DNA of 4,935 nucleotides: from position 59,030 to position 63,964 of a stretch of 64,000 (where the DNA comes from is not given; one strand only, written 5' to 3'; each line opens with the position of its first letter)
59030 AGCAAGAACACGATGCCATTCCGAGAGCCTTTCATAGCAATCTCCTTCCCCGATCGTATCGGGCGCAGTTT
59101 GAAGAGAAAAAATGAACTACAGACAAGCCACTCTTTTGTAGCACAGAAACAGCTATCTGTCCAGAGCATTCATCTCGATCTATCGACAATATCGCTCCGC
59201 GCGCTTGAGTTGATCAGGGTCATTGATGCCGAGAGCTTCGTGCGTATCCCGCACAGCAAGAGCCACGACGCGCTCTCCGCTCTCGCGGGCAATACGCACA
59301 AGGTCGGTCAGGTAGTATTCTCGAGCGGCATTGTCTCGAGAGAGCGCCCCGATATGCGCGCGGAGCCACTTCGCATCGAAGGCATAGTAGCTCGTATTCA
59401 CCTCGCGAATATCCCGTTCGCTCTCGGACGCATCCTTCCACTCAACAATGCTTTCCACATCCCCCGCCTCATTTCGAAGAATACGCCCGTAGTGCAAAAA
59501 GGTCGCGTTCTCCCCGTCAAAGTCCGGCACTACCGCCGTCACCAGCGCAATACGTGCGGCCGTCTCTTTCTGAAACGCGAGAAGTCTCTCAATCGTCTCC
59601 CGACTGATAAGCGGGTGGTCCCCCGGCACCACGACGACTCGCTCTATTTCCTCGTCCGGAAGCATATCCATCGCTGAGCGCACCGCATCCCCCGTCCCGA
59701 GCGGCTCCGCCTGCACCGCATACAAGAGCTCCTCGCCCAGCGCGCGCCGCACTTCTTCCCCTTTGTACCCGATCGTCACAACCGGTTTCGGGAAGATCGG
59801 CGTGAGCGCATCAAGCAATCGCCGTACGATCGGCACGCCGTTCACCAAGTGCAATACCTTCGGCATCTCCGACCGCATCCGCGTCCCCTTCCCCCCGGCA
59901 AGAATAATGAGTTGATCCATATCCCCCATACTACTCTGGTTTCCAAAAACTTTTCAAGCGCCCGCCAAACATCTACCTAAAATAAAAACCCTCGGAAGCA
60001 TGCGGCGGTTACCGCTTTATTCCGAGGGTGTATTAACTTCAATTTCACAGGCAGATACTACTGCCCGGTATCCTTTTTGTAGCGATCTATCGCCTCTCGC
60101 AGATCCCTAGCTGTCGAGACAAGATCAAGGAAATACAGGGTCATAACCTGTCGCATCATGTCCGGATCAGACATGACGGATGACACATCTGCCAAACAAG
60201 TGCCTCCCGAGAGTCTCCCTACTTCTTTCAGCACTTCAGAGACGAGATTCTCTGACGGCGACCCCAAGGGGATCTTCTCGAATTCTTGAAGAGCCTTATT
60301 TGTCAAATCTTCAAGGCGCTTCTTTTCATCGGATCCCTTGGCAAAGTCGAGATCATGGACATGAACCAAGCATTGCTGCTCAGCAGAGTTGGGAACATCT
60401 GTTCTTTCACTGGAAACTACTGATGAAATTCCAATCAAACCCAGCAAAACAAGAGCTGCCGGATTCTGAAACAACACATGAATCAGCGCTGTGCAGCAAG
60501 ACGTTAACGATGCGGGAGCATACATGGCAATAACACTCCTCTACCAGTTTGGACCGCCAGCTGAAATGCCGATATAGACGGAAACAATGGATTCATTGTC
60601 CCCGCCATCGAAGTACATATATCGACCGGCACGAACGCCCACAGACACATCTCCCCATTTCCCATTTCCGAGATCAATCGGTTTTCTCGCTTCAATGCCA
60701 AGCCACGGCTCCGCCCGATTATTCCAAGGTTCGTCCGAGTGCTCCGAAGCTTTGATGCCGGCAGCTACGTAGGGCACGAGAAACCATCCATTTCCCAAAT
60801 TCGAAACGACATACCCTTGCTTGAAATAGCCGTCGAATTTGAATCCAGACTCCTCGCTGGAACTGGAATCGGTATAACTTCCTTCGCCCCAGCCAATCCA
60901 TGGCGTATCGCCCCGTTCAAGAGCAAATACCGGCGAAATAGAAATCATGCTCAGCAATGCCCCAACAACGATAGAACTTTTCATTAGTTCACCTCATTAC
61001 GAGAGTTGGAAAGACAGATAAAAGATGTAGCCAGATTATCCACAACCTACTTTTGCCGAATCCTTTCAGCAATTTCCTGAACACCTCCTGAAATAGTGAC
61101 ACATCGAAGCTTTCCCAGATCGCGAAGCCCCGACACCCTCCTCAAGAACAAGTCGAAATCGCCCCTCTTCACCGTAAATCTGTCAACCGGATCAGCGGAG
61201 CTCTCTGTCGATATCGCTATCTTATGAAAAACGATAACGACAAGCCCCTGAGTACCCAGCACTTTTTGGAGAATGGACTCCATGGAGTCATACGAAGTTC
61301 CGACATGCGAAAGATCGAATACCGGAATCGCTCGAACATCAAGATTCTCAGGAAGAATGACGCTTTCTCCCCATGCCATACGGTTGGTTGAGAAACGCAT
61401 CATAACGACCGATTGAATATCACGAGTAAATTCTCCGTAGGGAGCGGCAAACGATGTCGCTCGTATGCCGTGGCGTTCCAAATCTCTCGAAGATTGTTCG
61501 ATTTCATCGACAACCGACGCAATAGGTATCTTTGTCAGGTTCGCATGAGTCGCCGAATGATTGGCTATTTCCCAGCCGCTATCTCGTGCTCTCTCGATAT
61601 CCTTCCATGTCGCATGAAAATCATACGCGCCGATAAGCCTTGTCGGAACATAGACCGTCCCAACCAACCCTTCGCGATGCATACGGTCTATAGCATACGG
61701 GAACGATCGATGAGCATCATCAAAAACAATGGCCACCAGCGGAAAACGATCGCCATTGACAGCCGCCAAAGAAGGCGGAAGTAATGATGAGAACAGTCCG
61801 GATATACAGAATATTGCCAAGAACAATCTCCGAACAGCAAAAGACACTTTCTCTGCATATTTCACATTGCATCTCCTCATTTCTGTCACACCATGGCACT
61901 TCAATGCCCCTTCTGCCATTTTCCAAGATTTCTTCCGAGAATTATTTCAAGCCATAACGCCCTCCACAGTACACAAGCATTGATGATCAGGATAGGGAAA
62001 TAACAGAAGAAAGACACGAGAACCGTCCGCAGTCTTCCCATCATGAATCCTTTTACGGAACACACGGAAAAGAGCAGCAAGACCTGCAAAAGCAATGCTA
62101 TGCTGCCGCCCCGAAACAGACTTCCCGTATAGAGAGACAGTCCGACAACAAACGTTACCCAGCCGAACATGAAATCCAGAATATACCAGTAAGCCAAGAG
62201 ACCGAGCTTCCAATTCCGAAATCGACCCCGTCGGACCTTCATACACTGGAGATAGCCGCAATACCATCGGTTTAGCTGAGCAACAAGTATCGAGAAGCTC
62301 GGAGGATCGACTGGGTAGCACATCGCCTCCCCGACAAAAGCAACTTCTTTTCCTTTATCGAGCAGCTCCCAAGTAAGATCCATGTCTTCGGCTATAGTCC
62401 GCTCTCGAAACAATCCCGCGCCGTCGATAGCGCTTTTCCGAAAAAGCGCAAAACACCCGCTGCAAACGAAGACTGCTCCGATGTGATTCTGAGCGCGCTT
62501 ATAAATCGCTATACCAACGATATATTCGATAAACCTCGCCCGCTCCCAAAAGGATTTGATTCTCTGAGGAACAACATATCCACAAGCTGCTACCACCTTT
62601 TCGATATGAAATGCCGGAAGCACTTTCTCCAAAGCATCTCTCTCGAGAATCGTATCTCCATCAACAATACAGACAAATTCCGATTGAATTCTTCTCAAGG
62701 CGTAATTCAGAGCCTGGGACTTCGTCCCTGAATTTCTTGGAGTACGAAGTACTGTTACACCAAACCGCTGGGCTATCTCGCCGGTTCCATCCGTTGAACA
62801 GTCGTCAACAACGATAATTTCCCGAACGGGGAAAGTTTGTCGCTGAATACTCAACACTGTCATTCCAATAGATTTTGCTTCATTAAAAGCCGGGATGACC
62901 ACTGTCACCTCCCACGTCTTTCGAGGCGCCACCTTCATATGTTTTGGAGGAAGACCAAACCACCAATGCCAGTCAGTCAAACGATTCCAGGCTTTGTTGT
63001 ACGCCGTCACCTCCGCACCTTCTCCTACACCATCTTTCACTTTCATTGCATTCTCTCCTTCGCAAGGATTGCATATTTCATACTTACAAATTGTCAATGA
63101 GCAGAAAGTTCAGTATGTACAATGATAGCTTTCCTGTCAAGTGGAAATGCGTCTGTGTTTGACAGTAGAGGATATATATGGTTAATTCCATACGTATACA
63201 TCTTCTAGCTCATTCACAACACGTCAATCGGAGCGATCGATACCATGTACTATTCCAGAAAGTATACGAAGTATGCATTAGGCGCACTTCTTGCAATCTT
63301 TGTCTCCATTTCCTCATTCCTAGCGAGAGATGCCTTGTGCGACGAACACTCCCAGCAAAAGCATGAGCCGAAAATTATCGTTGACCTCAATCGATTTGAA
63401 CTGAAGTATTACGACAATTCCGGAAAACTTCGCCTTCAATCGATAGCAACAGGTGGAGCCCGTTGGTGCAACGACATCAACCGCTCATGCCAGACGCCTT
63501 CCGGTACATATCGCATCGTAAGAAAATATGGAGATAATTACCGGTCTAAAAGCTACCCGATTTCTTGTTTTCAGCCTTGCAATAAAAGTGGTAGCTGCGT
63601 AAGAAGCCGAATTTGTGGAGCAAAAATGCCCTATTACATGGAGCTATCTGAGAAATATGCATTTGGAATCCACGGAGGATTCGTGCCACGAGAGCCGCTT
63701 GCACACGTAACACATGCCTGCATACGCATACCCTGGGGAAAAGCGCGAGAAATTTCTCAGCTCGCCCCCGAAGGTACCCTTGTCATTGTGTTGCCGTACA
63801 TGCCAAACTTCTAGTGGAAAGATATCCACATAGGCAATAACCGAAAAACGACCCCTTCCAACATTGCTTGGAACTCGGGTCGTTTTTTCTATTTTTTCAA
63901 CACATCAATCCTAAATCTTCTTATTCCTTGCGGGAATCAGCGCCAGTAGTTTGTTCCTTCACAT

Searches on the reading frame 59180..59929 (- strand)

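Call 47: search_protein_families(library=pfam, proteins=[window:59180-59929:-], max_evalue=0.001)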
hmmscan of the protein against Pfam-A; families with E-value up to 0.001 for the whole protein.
window:59180-59929:- (249 aa): 3 families
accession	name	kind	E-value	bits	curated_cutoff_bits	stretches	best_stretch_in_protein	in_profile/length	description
PF12804.13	NTP_transf_3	-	2e-20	74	27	1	8-148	2-134/160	MobA-like NTP transferase domain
PF00483.29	NTP_transferase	-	8.9e-16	58.6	21.2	1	8-227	3-222/245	Nucleotidyl transferase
PF01128.25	IspD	-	4e-09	37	27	1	7-130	3-128/221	2-C-methyl-D-erythritol 4-phosphate cytidylyltransferase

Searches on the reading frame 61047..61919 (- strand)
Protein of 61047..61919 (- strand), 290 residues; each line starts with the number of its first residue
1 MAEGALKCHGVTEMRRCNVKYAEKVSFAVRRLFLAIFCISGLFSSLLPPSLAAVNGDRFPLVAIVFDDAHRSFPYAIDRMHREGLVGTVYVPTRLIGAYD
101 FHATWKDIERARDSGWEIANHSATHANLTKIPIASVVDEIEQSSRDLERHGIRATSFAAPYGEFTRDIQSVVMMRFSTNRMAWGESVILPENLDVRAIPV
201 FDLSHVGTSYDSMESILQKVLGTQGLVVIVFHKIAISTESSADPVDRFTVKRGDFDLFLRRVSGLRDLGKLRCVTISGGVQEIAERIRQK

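Call 47: search_protein_families(library=pfam, proteins=[window:61047-61919:-], max_evalue=0.001)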
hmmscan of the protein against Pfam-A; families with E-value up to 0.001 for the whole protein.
window:61047-61919:- (290 aa): 2 families
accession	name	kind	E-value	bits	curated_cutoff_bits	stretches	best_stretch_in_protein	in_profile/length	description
PF01522.26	Polysacc_deac_1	-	1.3e-16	61.1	23.1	1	60-171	7-115/124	Polysaccharide deacetylase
PF10096.14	DUF2334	-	2e-05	24.7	26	1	103-235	54-190/203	Uncharacterized protein conserved in bacteria (DUF2334)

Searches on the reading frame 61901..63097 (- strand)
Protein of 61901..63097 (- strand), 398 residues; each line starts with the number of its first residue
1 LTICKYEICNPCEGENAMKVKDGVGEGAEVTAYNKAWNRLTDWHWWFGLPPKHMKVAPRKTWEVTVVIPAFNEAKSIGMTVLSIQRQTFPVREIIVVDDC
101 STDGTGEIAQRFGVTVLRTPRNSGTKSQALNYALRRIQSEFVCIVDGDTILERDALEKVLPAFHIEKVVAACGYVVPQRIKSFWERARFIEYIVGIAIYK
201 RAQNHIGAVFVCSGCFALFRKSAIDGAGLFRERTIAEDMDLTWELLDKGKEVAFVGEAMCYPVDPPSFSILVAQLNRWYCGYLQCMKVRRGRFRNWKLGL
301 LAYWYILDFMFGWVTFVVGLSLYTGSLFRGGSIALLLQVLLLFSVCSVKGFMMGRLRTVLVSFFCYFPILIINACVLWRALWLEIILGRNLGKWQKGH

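Call 47: search_protein_families(library=pfam, proteins=[window:61901-63097:-], max_evalue=0.001)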
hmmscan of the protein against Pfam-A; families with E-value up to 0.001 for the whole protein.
window:61901-63097:- (398 aa): 6 families
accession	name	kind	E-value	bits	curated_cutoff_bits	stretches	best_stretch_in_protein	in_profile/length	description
PF00535.33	Glycos_transf_2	-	5e-33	114.8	23.3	1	65-224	1-164/168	Glycosyl transferase family 2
PF13641.12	Glyco_tranf_2_3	-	3.1e-29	103.1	27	1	64-281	3-230/230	Glycosyltransferase like family 2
PF13632.12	Glyco_trans_2_3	-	5.7e-21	75.7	27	1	142-345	2-180/198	Glycosyl transferase family group 2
PF13506.12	Glyco_transf_21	-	7.9e-10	38.9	21.7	1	119-261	11-153/174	Glycosyl transferase family 21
PF03142.21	Chitin_synth_2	-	1.8e-07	30.6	27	1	140-226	203-291/527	Chitin synthase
PF10111.15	Glyco_tranf_2_2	-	8.2e-05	22.7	27.3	1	65-177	1-124/276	Glycosyltransferase like family 2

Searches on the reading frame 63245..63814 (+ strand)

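Call 47: search_protein_families(library=pfam, proteins=[window:63245-63814:+], max_evalue=0.001)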
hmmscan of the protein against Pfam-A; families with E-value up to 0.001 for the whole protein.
window:63245-63814:+ (189 aa): 1 family
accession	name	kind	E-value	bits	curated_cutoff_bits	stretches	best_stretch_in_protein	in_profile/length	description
PF03734.19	YkuD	-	1.4e-14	55.3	23.4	1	43-182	3-146/146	L,D-transpeptidase catalytic domain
